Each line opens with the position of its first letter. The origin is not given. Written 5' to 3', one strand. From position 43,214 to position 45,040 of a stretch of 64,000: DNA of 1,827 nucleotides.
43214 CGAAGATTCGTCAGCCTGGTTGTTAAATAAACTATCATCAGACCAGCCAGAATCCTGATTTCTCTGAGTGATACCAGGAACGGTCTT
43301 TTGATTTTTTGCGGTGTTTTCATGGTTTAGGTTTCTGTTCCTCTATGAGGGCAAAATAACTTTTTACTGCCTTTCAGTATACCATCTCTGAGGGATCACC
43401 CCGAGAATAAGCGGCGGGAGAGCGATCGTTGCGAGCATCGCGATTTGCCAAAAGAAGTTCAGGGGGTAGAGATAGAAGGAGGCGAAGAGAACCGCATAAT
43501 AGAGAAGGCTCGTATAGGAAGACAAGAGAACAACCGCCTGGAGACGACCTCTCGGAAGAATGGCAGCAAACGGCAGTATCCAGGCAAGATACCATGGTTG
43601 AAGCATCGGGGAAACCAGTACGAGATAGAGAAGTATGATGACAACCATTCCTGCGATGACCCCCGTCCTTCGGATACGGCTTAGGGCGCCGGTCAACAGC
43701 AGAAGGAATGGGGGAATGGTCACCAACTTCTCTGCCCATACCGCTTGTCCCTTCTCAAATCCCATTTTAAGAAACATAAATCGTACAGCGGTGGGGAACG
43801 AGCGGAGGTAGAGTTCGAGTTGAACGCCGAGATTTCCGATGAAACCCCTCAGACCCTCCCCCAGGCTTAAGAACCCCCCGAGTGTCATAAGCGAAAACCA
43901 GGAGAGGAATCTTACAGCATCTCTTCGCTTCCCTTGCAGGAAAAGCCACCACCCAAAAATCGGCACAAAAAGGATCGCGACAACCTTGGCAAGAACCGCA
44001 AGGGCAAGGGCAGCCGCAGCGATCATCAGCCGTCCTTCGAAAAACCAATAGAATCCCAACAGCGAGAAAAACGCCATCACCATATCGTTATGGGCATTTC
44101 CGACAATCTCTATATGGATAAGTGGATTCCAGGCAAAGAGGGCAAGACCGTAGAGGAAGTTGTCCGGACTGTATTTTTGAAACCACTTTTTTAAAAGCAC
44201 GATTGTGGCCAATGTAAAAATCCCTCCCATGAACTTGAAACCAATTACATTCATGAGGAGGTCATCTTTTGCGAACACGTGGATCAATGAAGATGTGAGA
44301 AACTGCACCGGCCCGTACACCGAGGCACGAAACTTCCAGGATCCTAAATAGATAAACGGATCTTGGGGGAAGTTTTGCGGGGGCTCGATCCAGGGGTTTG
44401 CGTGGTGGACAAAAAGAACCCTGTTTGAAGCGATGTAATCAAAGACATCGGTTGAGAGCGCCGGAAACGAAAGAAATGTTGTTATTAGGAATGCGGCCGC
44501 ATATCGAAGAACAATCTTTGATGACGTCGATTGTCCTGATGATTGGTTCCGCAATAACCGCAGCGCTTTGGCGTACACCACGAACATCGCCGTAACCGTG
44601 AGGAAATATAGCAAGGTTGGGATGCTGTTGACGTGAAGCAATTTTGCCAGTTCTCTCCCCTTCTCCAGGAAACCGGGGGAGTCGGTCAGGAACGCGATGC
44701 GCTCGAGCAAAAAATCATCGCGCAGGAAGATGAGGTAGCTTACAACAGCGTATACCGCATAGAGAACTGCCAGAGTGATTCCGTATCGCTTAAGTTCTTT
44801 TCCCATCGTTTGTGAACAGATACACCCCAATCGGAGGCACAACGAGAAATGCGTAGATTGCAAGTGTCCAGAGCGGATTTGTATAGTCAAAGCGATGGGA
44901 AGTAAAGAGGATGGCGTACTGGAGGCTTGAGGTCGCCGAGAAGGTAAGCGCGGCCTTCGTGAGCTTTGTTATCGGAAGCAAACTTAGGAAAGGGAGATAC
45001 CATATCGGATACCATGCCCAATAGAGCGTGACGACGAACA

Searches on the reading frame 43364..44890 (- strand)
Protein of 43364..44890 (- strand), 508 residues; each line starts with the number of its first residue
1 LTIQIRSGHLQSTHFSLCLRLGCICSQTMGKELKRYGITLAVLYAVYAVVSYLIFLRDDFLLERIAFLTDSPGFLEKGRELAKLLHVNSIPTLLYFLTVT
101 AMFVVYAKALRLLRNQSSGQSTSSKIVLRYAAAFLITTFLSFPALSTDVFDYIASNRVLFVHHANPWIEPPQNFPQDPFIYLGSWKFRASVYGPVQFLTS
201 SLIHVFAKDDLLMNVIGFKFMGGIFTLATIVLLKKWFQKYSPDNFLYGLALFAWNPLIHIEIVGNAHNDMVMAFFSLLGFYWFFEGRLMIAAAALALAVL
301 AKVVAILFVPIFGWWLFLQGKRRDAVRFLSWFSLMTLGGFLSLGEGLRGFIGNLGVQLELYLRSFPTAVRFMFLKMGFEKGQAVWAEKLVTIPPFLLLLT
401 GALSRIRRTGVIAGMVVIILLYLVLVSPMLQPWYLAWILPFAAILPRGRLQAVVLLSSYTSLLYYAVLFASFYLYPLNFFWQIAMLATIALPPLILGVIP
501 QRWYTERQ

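Call 9: search_protein_families(library=pfam, proteins=[window:43364-44890:-], max_evalue=0.0001)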
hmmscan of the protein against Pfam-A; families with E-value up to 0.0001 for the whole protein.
window:43364-44890:- (508 aa): 0 families

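Call 30: search_protein_families(library=pfam, proteins=[window:43364-44890:-], max_evalue=0.1)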
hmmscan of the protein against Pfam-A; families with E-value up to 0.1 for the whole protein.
window:43364-44890:- (508 aa): 1 family
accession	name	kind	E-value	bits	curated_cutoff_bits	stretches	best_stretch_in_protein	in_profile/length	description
PF03410.18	Peptidase_M44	-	0.0015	17.7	25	1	92-154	246-309/598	Metallopeptidase from vaccinia pox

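Call 75: search_protein_families(library=ncbifam, proteins=[window:43364-44890:-], max_evalue=0.001)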
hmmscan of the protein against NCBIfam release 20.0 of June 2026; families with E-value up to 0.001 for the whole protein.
window:43364-44890:- (508 aa): 1 family
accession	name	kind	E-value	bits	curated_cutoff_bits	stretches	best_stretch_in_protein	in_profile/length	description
TIGR03459.1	crt_membr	equivalog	3e-10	39.6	439.4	1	86-321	41-271/470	alpha-(1->6)-mannopyranosyltransferase A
